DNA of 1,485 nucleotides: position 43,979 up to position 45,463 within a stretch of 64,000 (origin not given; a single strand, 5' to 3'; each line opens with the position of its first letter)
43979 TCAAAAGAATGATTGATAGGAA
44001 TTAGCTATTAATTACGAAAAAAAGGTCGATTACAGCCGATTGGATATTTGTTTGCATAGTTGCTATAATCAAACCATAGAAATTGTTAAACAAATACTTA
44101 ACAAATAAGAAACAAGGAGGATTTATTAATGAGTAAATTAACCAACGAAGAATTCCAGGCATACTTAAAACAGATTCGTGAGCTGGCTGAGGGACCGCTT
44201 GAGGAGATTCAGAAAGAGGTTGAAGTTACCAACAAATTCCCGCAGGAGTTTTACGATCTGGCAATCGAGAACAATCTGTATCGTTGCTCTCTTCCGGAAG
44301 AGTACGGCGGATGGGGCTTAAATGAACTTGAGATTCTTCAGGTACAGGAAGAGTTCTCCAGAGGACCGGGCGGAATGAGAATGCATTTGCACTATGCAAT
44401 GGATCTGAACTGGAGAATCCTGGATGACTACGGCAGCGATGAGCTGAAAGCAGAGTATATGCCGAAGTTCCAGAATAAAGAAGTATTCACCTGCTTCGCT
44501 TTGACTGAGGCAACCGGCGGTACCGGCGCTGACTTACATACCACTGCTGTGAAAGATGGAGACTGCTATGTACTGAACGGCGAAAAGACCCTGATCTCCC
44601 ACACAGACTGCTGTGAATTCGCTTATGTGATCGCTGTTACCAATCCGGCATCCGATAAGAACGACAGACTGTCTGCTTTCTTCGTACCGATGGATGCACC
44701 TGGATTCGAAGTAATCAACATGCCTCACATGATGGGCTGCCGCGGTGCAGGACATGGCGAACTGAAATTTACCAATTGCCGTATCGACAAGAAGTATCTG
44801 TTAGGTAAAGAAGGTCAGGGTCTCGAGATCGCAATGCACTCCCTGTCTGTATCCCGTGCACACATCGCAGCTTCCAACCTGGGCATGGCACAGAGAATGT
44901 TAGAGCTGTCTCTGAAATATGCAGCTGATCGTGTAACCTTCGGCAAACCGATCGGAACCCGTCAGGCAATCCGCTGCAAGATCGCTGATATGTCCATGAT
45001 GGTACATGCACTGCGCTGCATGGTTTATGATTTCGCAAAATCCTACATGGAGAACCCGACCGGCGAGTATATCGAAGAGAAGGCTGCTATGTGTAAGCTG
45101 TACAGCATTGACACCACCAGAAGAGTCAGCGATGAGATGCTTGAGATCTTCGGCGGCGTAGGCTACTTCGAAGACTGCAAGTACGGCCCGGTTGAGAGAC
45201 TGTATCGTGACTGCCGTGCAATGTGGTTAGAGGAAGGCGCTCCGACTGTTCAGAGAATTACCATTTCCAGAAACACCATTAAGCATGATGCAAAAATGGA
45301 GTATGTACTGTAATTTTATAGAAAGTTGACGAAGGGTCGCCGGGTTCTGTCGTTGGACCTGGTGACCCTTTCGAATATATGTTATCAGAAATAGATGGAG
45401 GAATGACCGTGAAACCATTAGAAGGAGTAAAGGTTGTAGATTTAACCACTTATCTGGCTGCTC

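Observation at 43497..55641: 12-kb Car/Cai-like acyl-CoA reductase - Etf cluster with unassigned substrate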

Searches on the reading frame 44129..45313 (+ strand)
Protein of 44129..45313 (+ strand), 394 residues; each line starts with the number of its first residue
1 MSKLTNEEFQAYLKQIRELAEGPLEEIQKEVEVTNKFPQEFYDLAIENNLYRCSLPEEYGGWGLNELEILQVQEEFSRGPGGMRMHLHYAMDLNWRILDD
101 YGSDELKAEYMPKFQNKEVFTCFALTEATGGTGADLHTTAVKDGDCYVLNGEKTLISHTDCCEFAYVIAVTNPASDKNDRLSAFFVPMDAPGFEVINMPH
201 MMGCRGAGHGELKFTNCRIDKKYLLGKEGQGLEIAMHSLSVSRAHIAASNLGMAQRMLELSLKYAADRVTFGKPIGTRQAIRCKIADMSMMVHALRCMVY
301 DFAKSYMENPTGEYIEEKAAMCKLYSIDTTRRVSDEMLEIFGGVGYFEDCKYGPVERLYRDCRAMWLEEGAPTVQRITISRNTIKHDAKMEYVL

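Call 3: search_protein_families(library=pfam, proteins=[window:44129-45313:+])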
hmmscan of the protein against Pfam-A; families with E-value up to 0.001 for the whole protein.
window:44129-45313:+ (394 aa): 4 families
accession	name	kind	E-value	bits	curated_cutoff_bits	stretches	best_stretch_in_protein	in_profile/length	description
PF00441.29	Acyl-CoA_dh_1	-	1.9e-36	125.9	22.4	1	229-382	1-148/150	Acyl-CoA dehydrogenase, C-terminal domain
PF02770.24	Acyl-CoA_dh_M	-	4.2e-19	68.9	33.3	1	122-217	1-97/97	Acyl-CoA dehydrogenase, middle domain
PF02771.21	Acyl-CoA_dh_N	-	2.6e-17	63.6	22.9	1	7-116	2-111/113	Acyl-CoA dehydrogenase, N-terminal domain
PF08028.16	Acyl-CoA_dh_2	-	3.8e-15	56.8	22.7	1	246-364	3-125/134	Acyl-CoA dehydrogenase, C-terminal domain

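Call 4: search_protein_families(library=ncbifam, proteins=[window:44129-45313:+])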
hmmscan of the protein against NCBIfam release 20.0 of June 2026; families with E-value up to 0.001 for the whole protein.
window:44129-45313:+ (394 aa): 22 families
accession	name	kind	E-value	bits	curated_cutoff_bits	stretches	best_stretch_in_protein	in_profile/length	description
NF042972.1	AcrlCoAredClosAcrC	equivalog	2.1e-77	260.4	640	1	10-385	10-378/378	acryloyl-CoA reductase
NF043006.1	CyhCrbnylCoADH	equivalog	1.5e-59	201.9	650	1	5-385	4-377/380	cyclohexane-1-carbonyl-CoA dehydrogenase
NF008997.0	PRK12341.1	equivalog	3.2e-56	191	537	1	6-382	6-375/382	acyl-CoA dehydrogenase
NF045552.1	GlutCoADH_Des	equivalog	8.5e-50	170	470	1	7-381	7-377/387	glutaryl-CoA dehydrogenase Acd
NF058590.1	AcCoDHFadEBacil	equivalog_domain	9.6e-48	163.1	600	1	45-390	62-417/586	acyl-CoA dehydrogenase FadE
NF042439.1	SulpropCoADesulf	equivalog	1.8e-47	161.9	600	1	15-385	3-372/379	3-sulfinopropanoyl-CoA desulfinase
TIGR03207.1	cyc_hxne_CoA_dh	equivalog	4.5e-47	160.6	575.35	1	6-382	2-370/372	cyclohexanecarboxyl-CoA dehydrogenase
NF002885.1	PRK03354.1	equivalog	1.6e-44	152.5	540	1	6-385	6-375/378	crotonobetainyl-CoA dehydrogenase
NF045652.1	ProlPCPDhRedW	equivalog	1.1e-43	149.5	650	1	8-382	3-372/376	L-prolyl-[peptidyl-carrier protein] dehydrogenase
NF053553.1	prodigi_MBC_PigA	equivalog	1.3e-42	146.4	500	1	6-381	6-377/381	prodigiosin MBC biosynthesis dehydrogenase PigA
NF052270.1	Staph_DH_FadE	equivalog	1.4e-33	116.3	600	1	2-383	19-393/400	acyl-CoA dehydrogenase FadE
TIGR03203.1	pimD_small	equivalog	5e-21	75.2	652.7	1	47-353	48-349/378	pimeloyl-CoA dehydrogenase small subunit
TIGR03204.1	pimC_large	equivalog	6.1e-21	74.8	623.85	1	53-296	57-295/395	pimeloyl-CoA dehydrogenase large subunit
NF049984.1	Rv1679_FadE16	equivalog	5e-18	65.5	600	1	26-365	14-347/371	Rv1679 family acyl-CoA dehydrogenase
NF007000.1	PRK09463.1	subfamily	3.9e-14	52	600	2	3-134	42-172/726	acyl-CoA dehydrogenase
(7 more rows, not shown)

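Call 7: find_encoding_contigs(protein=window:44129-45313:+, flank=10000, max_places=8)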
Protein window:44129-45313:+ (394 aa): no gene with exactly this product is on record in the collection.

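Call 8: search_solved_structures(query=window:44129-45313:+, max_evalue=1e-30)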
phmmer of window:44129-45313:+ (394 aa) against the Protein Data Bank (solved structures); distinct sequences matched with E-value up to 1e-30: 54.
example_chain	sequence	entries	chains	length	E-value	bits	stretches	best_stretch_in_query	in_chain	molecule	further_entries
5ol2_C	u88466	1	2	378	2.6e-61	210.8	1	6-384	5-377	Acyl-CoA dehydrogenase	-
8i4p_A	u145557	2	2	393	3.1e-57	197.4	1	6-385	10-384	Acyl-CoA dehydrogenase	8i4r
7w0j_A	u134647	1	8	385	4.7e-57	196.8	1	6-385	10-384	Acyl-CoA dehydrogenase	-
5lnx_A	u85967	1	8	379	3.2e-56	194.1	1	12-381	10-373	Acyl-CoA dehydrogenase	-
2vig_A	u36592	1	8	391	4.9e-55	190.2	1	7-385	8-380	SHORT-CHAIN SPECIFIC ACYL-COA DEHYDROGENASE,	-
7y0a_A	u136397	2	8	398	5e-55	190.1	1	7-388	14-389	Short-chain specific acyl-CoA dehydrogenase, mitochondrial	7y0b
8sgs_A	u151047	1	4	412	1.2e-54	188.9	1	7-383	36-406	Short-chain specific acyl-CoA dehydrogenase, mitochondrial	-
1jqi_A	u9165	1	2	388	4.8e-54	186.9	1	10-383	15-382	short chain acyl-CoA dehydrogenase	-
3pfd_A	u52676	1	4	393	2.8e-53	184.4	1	7-383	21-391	Acyl-CoA dehydrogenase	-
4u83_A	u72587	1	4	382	3.1e-53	184.2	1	54-382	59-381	Acyl-CoA dehydrogenase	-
6fah_C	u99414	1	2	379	8e-53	182.9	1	11-384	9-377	Caffeyl-CoA reductase-Etf complex subunit CarC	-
9w60_A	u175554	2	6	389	8e-52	179.6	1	8-382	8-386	Butyryl CoA dehydrogenase apo protein | Butyryl CoA Dehydrogenase with FAD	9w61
4l1f_A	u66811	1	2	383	4.7e-51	177.1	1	17-385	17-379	Acyl-CoA dehydrogenase domain protein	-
1ukw_A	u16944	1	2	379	8e-50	173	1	15-383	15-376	acyl-CoA dehydrogenase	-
4iv6_A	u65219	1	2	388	2.6e-49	171.3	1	5-384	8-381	Acyl-CoA dehydrogenase FadE3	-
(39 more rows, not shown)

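Call 10: find_homologous_proteins(query=window:44129-45313:+, max_evalue=1e-40)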
Query window:44129-45313:+ (394 aa): 5214 proteins with E <= 1e-40 among 8000 candidates; the best 120 are listed.
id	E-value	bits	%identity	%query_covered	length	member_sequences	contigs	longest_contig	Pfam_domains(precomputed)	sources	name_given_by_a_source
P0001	8.0e-256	866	95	100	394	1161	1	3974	PF02770.25,PF00441.30,PF08028.17,PF02771.22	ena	-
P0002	3.0e-243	825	90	100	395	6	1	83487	PF02770.25,PF00441.30,PF08028.17,PF02771.22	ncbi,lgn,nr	ncbi:MAG: acyl-CoA/acyl-ACP dehydrogenase [Lachnospiraceae bacterium]|nr:acyl-CoA/acyl-ACP dehydroge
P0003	2.9e-240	815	89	100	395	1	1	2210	PF02770.25,PF00441.30,PF08028.17,PF02771.22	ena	-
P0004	1.3e-238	809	91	100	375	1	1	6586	PF02770.25,PF00441.30,PF08028.17,PF02771.22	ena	-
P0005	2.6e-238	808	89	100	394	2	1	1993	PF02770.25,PF00441.30,PF08028.17,PF02771.22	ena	-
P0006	1.3e-237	806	87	100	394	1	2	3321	PF02770.25,PF00441.30,PF08028.17,PF02771.22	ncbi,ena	-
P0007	2.0e-237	805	88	100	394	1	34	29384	PF02770.25,PF00441.30,PF08028.17,PF02771.22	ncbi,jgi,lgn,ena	ncbi:MAG: acyl-CoA dehydrogenase family protein [Lachnospiraceae bacterium]|jgi:alkylation response 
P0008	7.1e-237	804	87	100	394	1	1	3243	PF02770.25,PF00441.30,PF08028.17,PF02771.22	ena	-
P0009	1.0e-236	803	87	100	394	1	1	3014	PF02770.25,PF00441.30,PF08028.17,PF02771.22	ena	-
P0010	4.4e-236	801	88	100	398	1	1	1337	PF02770.25,PF00441.30,PF08028.17,PF02771.22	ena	-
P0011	7.4e-236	800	87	100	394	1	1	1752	PF02770.25,PF00441.30,PF08028.17,PF02771.22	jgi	jgi:alkylation response protein AidB-like acyl-CoA dehydrogenase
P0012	2.7e-234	795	88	100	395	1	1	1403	PF02770.25,PF00441.30,PF08028.17,PF02771.22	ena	-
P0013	3.5e-232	788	87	99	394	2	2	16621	PF02770.25,PF00441.30,PF08028.17,PF02771.22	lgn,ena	-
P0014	4.2e-232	788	86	100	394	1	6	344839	PF02770.25,PF00441.30,PF08028.17,PF02771.22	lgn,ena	-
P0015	7.9e-232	787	86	100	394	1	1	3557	PF02770.25,PF00441.30,PF08028.17,PF02771.22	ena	-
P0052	1.0e-207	708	77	99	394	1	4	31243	PF02770.25,PF00441.30,PF08028.17,PF02771.22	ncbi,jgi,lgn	ncbi:MAG: acyl-CoA dehydrogenase family protein [Syntrophomonadaceae bacterium]|jgi:alkylation respo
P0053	1.8e-207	707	77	99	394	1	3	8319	PF02770.25,PF00441.30,PF08028.17,PF02771.22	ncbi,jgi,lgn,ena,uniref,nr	ncbi:acyl-CoA dehydrogenase family protein [Pelotomaculum propionicicum]|uniref:Acyl-CoA dehydrogena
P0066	1.7e-202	690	75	100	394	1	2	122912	PF02770.25,PF00441.30,PF08028.17,PF02771.22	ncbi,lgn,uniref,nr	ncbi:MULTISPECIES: acyl-CoA dehydrogenase family protein [Sporomusa]|uniref:acyl-CoA dehydrogenase f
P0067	5.7e-202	689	76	99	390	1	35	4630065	PF02770.25,PF00441.30,PF08028.17,PF02771.22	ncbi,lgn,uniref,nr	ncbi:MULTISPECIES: acyl-CoA dehydrogenase family protein [Clostridium]|uniref:Acyl-CoA dehydrogenase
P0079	1.1e-200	685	75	100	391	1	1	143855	PF02770.25,PF00441.30,PF08028.17,PF02771.22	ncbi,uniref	ncbi:acyl-CoA dehydrogenase family protein [Clostridium thailandense]|uniref:acyl-CoA dehydrogenase 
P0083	2.9e-200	683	74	100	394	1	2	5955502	PF02770.25,PF00441.30,PF08028.17,PF02771.22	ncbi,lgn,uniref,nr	ncbi:acyl-CoA dehydrogenase family protein [Sporomusa acidovorans]|uniref:Acyl-CoA dehydrogenase n=1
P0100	1.4e-198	678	73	100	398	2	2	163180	PF02770.25,PF00441.30,PF08028.17,PF02771.22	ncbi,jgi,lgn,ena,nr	ncbi:MAG: acyl-CoA/acyl-ACP dehydrogenase [Eggerthellaceae bacterium]|jgi:acyl-CoA dehydrogenase|nr:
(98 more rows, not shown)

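Call 11: find_encoding_contigs(protein=P0067, flank=10000, max_places=2)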
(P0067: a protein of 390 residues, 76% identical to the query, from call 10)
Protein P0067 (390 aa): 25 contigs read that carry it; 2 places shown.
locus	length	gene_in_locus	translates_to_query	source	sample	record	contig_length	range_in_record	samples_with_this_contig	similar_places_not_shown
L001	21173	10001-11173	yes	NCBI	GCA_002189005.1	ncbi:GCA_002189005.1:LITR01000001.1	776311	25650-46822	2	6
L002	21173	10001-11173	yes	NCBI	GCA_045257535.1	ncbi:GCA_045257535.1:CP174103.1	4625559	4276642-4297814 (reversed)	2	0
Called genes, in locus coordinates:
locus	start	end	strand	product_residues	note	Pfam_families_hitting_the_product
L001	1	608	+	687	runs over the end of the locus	PF00122:E1-E2_ATPase, PF00702:Hydrolase, PF08282:Hydrolase_3 (faint)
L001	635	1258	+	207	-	PF02669:KdpC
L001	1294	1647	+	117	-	-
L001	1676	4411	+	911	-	PF02702:KdpD, PF13493:DUF4118, PF00512:HisKA, PF02518:HATPase_c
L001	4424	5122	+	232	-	PF00072:Response_reg, PF00486:Trans_reg_C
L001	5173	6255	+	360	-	PF00180:Iso_dh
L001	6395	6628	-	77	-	-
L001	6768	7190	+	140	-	-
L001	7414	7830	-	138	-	-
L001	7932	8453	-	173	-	PF02915:Rubrerythrin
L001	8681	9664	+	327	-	PF20511:PMI_typeI_cat, PF21621:MPI_cupin_dom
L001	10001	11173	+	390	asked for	PF02771:Acyl-CoA_dh_N, PF02770:Acyl-CoA_dh_M, PF00441:Acyl-CoA_dh_1, PF08028:Acyl-CoA_dh_2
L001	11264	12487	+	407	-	PF02515:CoA_transf_3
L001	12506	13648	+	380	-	PF02771:Acyl-CoA_dh_N, PF02770:Acyl-CoA_dh_M, PF00441:Acyl-CoA_dh_1, PF22924:ACOX_C_alpha1 (weak), PF08028:Acyl-CoA_dh_2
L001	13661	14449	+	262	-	PF01012:ETF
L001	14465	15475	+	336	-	PF01012:ETF, PF00766:ETF_alpha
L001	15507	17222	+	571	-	PF00501:AMP-binding, PF13193:AMP-binding_C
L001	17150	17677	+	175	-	-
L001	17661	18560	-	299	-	PF00126:HTH_1, PF03466:LysR_substrate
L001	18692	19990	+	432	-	PF07690:MFS_1, PF00083:Sugar_tr, PF07690:MFS_1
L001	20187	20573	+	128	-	PF22636:FlK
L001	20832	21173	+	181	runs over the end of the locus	PF21349:RUBY_RBDX, PF02915:Rubrerythrin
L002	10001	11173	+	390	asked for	PF02771:Acyl-CoA_dh_N, PF02770:Acyl-CoA_dh_M, PF00441:Acyl-CoA_dh_1, PF08028:Acyl-CoA_dh_2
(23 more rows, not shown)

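Call 12: find_encoding_contigs(protein=P0083, flank=10000, max_places=2)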
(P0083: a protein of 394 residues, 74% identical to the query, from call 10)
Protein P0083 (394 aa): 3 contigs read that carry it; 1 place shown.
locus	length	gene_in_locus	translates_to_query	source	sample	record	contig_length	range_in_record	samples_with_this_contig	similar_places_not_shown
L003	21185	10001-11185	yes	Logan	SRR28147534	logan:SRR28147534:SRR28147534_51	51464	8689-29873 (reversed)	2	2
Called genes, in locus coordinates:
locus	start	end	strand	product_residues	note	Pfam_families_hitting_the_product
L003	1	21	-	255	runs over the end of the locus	PF00142:Fer4_NifH (weak), PF01656:CbiA, PF02374:ArsA_ATPase (weak), PF10609:ParA (weak), PF13614:AAA_31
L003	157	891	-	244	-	PF03598:CdhC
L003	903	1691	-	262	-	PF01869:BcrAD_BadFG, PF22521:HypF_C_2 (weak)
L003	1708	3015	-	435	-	PF06050:HGD-D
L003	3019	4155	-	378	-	PF06050:HGD-D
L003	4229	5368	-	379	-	-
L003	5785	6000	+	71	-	PF02416:TatA_B_E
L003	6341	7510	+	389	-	PF00672:HAMP, PF10046:BLOC1_2 (faint), PF00015:MCPsignal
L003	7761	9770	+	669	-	PF12838:Fer4_7 (faint), PF13187:Fer4_9 (faint), PF12797:Fer4_2 (faint), PF13183:Fer4_8, PF13237:Fer4_10, PF02754:CCG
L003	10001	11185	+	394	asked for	PF02771:Acyl-CoA_dh_N, PF02770:Acyl-CoA_dh_M, PF00441:Acyl-CoA_dh_1, PF08028:Acyl-CoA_dh_2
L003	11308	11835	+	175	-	-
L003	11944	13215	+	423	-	PF02515:CoA_transf_3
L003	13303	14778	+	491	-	PF20695:UbiD_N, PF01977:UbiD, PF20696:UbiD_C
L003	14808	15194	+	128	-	PF21758:LpdD_chaperone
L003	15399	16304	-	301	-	PF00126:HTH_1, PF03466:LysR_substrate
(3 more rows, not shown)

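Call 13: find_encoding_contigs(protein=P0100, flank=10000, max_places=2)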
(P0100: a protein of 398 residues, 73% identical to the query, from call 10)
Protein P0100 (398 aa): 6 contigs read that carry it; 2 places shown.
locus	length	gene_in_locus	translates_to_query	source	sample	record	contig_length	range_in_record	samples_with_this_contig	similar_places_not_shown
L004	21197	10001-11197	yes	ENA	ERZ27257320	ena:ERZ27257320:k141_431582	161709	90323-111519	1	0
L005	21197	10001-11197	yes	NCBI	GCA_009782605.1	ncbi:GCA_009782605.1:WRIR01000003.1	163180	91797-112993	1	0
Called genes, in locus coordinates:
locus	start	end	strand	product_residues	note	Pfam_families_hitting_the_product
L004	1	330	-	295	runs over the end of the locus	PF01012:ETF, PF00766:ETF_alpha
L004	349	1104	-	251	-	PF01012:ETF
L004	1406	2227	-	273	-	-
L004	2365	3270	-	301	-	PF00126:HTH_1, PF03466:LysR_substrate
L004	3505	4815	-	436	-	PF07690:MFS_1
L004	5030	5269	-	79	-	-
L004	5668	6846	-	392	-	PF02770:Acyl-CoA_dh_M, PF00441:Acyl-CoA_dh_1, PF08028:Acyl-CoA_dh_2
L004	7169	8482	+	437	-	PF02515:CoA_transf_3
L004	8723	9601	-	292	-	PF00378:ECH_1, PF16113:ECH_2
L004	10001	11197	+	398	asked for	PF02771:Acyl-CoA_dh_N, PF02770:Acyl-CoA_dh_M, PF00441:Acyl-CoA_dh_1, PF08028:Acyl-CoA_dh_2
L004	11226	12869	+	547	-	PF00501:AMP-binding, PF13193:AMP-binding_C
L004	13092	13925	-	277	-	PF00753:Lactamase_B, PF12706:Lactamase_B_2 (weak)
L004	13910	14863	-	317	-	-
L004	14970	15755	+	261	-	-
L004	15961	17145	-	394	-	PF02771:Acyl-CoA_dh_N, PF02770:Acyl-CoA_dh_M, PF00441:Acyl-CoA_dh_1, PF08028:Acyl-CoA_dh_2 (weak)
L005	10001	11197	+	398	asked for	PF02771:Acyl-CoA_dh_N, PF02770:Acyl-CoA_dh_M, PF00441:Acyl-CoA_dh_1, PF08028:Acyl-CoA_dh_2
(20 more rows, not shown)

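Call 18: find_encoding_contigs(protein=P0053, flank=10000, max_places=2)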
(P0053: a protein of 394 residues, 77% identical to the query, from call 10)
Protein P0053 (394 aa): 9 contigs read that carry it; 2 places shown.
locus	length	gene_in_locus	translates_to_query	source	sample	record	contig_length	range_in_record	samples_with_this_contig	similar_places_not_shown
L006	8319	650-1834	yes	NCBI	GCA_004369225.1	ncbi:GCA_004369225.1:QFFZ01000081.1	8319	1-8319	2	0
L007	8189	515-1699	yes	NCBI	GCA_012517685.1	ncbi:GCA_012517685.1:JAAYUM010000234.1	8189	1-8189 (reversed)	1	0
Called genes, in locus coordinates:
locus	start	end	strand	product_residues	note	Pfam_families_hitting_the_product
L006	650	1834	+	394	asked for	PF02771:Acyl-CoA_dh_N, PF02770:Acyl-CoA_dh_M, PF00441:Acyl-CoA_dh_1, PF08028:Acyl-CoA_dh_2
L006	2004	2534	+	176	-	-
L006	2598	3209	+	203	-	PF00881:Nitroreductase, PF14512:TM1586_NiRdase (faint)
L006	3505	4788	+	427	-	PF00890:FAD_binding_2, PF01134:GIDA (weak), PF01266:DAO, PF01494:FAD_binding_3, PF03486:HI0933_like, PF12831:FAD_oxidored, PF13450:NAD_binding_8, PF26311:ETF-QO_FixC_C, +5 more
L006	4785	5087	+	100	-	-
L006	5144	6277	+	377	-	PF02771:Acyl-CoA_dh_N, PF02770:Acyl-CoA_dh_M, PF00441:Acyl-CoA_dh_1, PF08028:Acyl-CoA_dh_2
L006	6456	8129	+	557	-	PF00501:AMP-binding, PF13193:AMP-binding_C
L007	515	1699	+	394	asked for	PF02771:Acyl-CoA_dh_N, PF02770:Acyl-CoA_dh_M, PF00441:Acyl-CoA_dh_1, PF08028:Acyl-CoA_dh_2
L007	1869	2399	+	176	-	-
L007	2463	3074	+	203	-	PF00881:Nitroreductase, PF14512:TM1586_NiRdase (faint)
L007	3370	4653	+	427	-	PF00890:FAD_binding_2, PF01134:GIDA (weak), PF01266:DAO, PF01494:FAD_binding_3, PF03486:HI0933_like, PF12831:FAD_oxidored, PF13450:NAD_binding_8, PF26311:ETF-QO_FixC_C, +5 more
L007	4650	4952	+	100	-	-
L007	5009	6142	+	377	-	PF02771:Acyl-CoA_dh_N, PF02770:Acyl-CoA_dh_M, PF00441:Acyl-CoA_dh_1, PF08028:Acyl-CoA_dh_2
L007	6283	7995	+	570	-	PF00501:AMP-binding, PF13193:AMP-binding_C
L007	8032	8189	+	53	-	?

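Call 19: find_encoding_contigs(protein=P0002, flank=10000, max_places=2)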
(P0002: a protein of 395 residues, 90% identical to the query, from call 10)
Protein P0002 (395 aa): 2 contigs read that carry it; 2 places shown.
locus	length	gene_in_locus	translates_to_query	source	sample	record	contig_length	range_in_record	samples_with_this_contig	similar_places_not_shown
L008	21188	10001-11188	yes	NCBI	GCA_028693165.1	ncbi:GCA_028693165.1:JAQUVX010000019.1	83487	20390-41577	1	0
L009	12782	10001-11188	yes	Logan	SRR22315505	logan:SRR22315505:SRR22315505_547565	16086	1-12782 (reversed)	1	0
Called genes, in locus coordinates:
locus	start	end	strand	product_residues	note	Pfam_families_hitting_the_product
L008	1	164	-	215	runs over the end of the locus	PF00392:GntR, PF07729:FCD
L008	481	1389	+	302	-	PF19799:DUF6282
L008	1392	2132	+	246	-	PF02585:PIG-L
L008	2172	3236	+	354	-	PF04069:OpuAC (weak), PF16868:NMT1_3, PF09084:NMT1, PF12974:Phosphonate-bd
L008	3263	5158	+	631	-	PF06808:DctM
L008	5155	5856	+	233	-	PF03737:RraA-like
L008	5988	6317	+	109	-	-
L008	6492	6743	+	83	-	PF20476:DUF6718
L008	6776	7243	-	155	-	PF04073:tRNA_edit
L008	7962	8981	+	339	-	PF13310:Virulence_RhuM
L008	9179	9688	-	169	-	PF13622:4HBT_3 (weak), PF03061:4HBT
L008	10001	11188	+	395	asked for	PF02771:Acyl-CoA_dh_N, PF02770:Acyl-CoA_dh_M, PF00441:Acyl-CoA_dh_1, PF08028:Acyl-CoA_dh_2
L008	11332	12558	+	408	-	PF02515:CoA_transf_3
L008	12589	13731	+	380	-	PF02771:Acyl-CoA_dh_N, PF02770:Acyl-CoA_dh_M, PF00441:Acyl-CoA_dh_1, PF22924:ACOX_C_alpha1 (weak), PF08028:Acyl-CoA_dh_2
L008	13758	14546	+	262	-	PF01012:ETF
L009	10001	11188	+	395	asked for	PF02771:Acyl-CoA_dh_N, PF02770:Acyl-CoA_dh_M, PF00441:Acyl-CoA_dh_1, PF08028:Acyl-CoA_dh_2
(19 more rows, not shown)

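Call 39: search_protein_families(library=ncbifam, proteins=[L001:18692-19990:+], max_evalue=0.001)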
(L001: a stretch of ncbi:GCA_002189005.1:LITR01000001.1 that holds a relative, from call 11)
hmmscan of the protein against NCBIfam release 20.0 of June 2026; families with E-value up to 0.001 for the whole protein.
L001:18692-19990:+ (432 aa): 46 families (the best 25 are shown)
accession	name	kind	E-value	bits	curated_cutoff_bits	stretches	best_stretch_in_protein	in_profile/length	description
TIGR00893.1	2A0114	subfamily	2.9e-66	224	395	1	27-419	1-397/399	D-galactonate transporter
TIGR00894.1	2A0114euk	subfamily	1.8e-53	181.7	626.45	1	47-415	68-444/465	Na(+)-dependent inorganic phosphate cotransporter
TIGR00881.1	2A0104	subfamily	3.9e-37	128.2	407.75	1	27-403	2-379/379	phosphoglycerate transporter protein PgtP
TIGR00895.1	2A0115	subfamily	1.9e-26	92.9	418.55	1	14-394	11-398/398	aromatic acid/H+ symport family MFS transporter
NF008586.0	PRK11551.1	equivalog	1.4e-25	90.1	410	1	19-412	11-387/406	3-(3-hydroxy-phenyl)propionate transporter MhpT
TIGR00890.1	2A0111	subfamily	8.1e-18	64.5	374.85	1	18-415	2-376/377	oxalate/formate antiport family MFS transporter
TIGR00880.1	2_A_01_02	superfamily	1.1e-16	61.2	131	1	62-192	1-135/141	multidrug resistance protein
NF049980.1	SfMCT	equivalog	2.6e-16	59.3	320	1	38-405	20-374/378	L-lactate MFS transporter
NF053517.1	HbztTptrPcaK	equivalog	2.8e-16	59.5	770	1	13-179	12-178/437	4-hydroxybenzoate transporter PcaK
TIGR00886.1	2A0108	subfamily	3.1e-16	59.4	311.7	1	41-383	22-368/368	NarK family nitrate/nitrite MFS transporter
NF047787.1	PhglyTportPgtP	equivalog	6.8e-16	58.1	750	1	10-416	19-432/451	phosphoglycerate transporter PgtP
NF008661.1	PRK11663.1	subfamily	5.6e-14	52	564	1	5-405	15-415/439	MFS transporter family glucose-6-phosphate receptor UhpC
TIGR04259.1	oxa_formateAnti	equivalog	8.9e-14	51.1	335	1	43-416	26-387/405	oxalate/formate MFS antiporter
NF000031.1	MFS_efflux_LmrA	exception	1.8e-13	50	850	1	16-178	27-190/484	lincomycin efflux MFS transporter Lmr(A)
TIGR00711.1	efflux_EmrB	subfamily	6e-13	48.3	230.2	1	24-192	6-174/485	DHA2 family efflux MFS transporter permease subunit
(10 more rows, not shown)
